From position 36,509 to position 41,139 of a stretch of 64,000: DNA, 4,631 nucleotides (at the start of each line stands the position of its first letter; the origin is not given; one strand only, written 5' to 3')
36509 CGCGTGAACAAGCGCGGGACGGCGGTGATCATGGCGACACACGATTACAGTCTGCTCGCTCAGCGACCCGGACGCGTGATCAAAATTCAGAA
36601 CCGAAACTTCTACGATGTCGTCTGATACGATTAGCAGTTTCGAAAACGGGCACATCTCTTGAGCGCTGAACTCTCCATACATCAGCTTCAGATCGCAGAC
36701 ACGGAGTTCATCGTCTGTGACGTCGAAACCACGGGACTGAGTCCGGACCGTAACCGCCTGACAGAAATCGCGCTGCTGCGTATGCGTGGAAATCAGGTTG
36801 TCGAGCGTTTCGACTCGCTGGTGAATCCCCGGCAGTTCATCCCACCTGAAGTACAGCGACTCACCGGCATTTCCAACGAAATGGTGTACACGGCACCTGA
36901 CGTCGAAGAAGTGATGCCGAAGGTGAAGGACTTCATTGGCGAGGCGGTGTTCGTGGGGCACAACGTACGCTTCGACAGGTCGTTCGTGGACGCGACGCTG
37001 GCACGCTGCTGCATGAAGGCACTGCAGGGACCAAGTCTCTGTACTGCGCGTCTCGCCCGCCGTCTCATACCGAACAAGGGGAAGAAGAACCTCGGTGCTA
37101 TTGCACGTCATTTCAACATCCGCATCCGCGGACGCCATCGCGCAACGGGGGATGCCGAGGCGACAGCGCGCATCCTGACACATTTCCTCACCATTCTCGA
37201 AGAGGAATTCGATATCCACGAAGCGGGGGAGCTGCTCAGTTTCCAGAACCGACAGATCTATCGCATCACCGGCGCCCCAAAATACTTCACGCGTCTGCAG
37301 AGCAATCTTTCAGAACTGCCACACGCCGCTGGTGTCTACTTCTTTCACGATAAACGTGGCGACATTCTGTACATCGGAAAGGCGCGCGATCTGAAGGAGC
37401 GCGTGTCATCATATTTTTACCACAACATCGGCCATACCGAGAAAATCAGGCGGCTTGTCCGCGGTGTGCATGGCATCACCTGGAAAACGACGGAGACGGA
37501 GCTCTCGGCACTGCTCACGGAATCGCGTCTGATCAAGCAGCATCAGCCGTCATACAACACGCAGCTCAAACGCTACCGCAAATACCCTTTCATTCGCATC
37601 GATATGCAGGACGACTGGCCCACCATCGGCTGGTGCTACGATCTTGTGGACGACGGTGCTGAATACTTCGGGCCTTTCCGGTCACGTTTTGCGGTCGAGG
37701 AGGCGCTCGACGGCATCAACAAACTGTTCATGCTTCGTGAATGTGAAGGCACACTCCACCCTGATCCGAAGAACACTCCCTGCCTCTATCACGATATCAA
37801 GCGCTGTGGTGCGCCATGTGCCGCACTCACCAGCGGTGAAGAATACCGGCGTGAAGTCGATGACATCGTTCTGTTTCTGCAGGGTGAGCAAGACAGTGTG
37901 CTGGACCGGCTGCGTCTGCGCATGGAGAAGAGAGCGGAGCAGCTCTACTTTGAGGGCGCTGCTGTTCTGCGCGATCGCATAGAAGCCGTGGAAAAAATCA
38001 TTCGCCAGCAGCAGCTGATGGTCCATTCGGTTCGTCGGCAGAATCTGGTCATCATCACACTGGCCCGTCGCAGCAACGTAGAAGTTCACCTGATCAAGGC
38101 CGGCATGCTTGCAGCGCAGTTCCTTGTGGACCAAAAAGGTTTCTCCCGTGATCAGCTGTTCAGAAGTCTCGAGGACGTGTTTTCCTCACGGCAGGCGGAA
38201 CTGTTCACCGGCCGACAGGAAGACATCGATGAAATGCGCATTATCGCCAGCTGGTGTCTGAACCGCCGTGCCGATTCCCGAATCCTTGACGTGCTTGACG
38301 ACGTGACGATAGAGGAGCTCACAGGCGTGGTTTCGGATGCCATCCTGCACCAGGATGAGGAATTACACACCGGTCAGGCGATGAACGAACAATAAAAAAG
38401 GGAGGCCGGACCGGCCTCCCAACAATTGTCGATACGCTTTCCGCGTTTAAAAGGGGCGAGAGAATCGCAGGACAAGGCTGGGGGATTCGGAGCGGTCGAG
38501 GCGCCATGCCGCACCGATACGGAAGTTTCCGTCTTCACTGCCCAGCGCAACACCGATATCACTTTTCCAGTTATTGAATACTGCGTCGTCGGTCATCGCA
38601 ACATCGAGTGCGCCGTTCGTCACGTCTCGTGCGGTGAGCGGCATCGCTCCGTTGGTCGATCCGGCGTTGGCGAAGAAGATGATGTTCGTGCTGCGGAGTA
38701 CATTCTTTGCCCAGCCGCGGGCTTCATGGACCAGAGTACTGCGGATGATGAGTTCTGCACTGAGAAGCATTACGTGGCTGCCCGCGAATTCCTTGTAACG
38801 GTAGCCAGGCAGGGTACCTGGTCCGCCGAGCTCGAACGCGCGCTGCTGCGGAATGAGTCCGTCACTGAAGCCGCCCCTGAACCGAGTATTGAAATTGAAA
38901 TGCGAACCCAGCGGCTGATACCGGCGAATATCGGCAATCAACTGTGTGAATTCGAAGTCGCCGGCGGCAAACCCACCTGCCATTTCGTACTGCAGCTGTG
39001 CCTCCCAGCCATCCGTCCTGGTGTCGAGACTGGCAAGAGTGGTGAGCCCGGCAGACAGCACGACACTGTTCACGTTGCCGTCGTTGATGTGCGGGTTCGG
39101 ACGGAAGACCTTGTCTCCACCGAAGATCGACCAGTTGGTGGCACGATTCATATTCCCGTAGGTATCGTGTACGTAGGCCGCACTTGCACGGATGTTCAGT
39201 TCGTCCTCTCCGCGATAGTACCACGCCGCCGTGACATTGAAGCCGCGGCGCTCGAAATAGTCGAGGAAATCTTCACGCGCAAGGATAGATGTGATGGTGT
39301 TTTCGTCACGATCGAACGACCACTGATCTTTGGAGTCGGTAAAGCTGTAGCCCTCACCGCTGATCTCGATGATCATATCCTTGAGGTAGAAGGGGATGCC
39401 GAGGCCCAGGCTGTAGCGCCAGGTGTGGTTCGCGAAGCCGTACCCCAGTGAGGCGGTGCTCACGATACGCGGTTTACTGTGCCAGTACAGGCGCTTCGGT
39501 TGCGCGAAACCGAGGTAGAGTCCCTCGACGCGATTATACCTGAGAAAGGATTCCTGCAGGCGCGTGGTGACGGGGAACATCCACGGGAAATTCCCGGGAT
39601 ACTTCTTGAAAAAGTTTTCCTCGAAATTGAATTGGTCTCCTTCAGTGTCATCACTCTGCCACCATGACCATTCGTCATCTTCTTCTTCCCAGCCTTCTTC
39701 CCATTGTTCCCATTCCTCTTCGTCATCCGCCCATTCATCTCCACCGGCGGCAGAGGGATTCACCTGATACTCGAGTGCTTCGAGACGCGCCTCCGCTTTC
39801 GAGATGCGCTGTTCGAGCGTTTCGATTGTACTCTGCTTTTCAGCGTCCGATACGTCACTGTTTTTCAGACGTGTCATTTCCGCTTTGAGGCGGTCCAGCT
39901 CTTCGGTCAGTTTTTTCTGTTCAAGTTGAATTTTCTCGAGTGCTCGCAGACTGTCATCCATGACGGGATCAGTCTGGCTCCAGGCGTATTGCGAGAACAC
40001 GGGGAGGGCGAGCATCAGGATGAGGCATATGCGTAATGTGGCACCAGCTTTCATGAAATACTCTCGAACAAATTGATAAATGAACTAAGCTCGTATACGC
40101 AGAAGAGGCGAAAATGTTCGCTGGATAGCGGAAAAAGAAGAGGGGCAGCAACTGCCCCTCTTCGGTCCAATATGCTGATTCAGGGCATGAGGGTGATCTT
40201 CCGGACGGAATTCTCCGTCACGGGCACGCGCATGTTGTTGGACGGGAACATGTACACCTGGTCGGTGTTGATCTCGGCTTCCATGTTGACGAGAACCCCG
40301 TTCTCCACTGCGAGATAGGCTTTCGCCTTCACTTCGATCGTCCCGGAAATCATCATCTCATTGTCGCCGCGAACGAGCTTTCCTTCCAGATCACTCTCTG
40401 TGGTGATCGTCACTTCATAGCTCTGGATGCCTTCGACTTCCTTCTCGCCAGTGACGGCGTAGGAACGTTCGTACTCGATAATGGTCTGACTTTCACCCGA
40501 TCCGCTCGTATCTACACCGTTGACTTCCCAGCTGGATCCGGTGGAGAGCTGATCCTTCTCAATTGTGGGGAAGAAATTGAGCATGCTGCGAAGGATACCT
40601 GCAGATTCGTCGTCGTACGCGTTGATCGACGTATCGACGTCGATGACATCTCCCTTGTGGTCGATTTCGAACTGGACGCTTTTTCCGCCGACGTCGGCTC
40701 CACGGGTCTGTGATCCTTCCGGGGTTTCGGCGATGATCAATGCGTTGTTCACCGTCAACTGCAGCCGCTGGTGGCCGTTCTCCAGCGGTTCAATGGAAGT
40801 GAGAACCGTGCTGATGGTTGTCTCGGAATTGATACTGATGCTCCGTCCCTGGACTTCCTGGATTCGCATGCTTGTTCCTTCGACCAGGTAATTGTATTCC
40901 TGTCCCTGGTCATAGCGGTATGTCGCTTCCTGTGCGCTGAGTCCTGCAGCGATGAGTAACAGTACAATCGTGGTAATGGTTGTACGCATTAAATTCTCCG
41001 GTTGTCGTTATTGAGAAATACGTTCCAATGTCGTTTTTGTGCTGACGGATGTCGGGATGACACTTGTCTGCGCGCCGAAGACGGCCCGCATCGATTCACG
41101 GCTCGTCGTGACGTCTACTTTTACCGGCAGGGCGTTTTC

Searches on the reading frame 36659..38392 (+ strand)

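Call 17: search_protein_families(library=pfam, proteins=[window:36659-38392:+], max_evalue=0.001)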
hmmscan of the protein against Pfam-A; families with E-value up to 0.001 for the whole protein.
window:36659-38392:+ (578 aa): 3 families
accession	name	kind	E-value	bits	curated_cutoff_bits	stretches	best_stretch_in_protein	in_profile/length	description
PF00929.31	RNase_T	-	4.3e-34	118.9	24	1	18-173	1-164/164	Exonuclease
PF01541.30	GIY-YIG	-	2.4e-09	37.8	22.6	1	224-300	2-78/78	GIY-YIG catalytic domain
PF02151.25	UVR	-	5.2e-05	23.3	21.5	1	413-446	2-35/36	UvrB/uvrC motif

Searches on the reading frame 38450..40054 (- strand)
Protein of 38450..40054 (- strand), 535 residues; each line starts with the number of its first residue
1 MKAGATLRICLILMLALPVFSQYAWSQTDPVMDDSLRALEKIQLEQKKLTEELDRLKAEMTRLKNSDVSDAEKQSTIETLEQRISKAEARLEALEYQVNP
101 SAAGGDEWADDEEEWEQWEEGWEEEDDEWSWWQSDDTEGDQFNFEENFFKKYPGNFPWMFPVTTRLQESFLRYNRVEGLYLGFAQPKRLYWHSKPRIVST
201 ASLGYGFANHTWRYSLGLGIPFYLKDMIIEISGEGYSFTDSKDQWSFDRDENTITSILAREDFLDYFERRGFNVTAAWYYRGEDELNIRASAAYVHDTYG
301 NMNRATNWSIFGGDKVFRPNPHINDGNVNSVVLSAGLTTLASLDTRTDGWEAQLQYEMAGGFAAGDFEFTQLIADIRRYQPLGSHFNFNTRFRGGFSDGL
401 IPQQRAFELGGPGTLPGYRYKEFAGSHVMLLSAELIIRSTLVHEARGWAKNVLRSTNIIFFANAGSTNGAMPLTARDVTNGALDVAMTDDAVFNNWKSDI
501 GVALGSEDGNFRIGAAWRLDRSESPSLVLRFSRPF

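Call 17: search_protein_families(library=pfam, proteins=[window:38450-40054:-], max_evalue=0.001)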
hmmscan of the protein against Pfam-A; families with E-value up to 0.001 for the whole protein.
window:38450-40054:- (535 aa): 3 families
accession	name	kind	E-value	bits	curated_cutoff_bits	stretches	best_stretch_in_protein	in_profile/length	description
PF01103.29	Omp85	-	2.6e-13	50.7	24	1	237-505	25-290/325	Omp85 superfamily domain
PF18939.6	DUF5686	-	1.6e-06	27.3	39.2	1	171-320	335-481/669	Family of unknown function (DUF5686)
PF18595.6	Nuf2_DHR10-like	-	0.00092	19.7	28.4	0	34-97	37-100/117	Nuf2, DHR10-like domain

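Call 51: search_protein_families(library=ncbifam, proteins=[window:38450-40054:-], max_evalue=0.01)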
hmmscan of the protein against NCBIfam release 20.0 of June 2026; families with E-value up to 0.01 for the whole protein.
window:38450-40054:- (535 aa): 3 families
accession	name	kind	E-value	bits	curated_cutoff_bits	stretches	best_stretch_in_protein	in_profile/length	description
TIGR03303.1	OM_YaeT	equivalog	6.5e-05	21.5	297.15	1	266-421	477-630/741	outer membrane protein assembly factor BamA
NF047779.1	Omp85_fam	subfamily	0.003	17.1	200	1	326-438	222-348/423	Omp85 family outer membrane protein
NF045487.1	ASRP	equivalog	0.0057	15.3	300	1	39-107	120-188/593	archaea-specific SMC-related protein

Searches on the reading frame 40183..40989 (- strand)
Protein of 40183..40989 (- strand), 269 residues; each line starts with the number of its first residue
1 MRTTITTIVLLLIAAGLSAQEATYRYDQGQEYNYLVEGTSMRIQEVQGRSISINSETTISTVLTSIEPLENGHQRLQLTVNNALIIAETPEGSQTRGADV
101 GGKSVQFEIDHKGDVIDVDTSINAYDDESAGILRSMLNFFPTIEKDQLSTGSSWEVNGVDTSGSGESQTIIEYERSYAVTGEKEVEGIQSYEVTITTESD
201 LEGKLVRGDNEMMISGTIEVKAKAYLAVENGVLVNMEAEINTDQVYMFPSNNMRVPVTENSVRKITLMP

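Call 17: search_protein_families(library=pfam, proteins=[window:40183-40989:-], max_evalue=0.001)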
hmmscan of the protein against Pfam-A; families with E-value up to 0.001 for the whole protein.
window:40183-40989:- (269 aa): 0 families

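Call 51: search_protein_families(library=ncbifam, proteins=[window:40183-40989:-], max_evalue=0.01)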
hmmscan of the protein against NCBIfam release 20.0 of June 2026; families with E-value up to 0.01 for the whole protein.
window:40183-40989:- (269 aa): 1 family
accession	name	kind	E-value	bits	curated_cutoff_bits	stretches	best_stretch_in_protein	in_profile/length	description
TIGR01901.1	adhes_NPXG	domain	4e-05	23.5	29.1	1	206-245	30-71/79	filamentous hemagglutinin N-terminal domain-containing protein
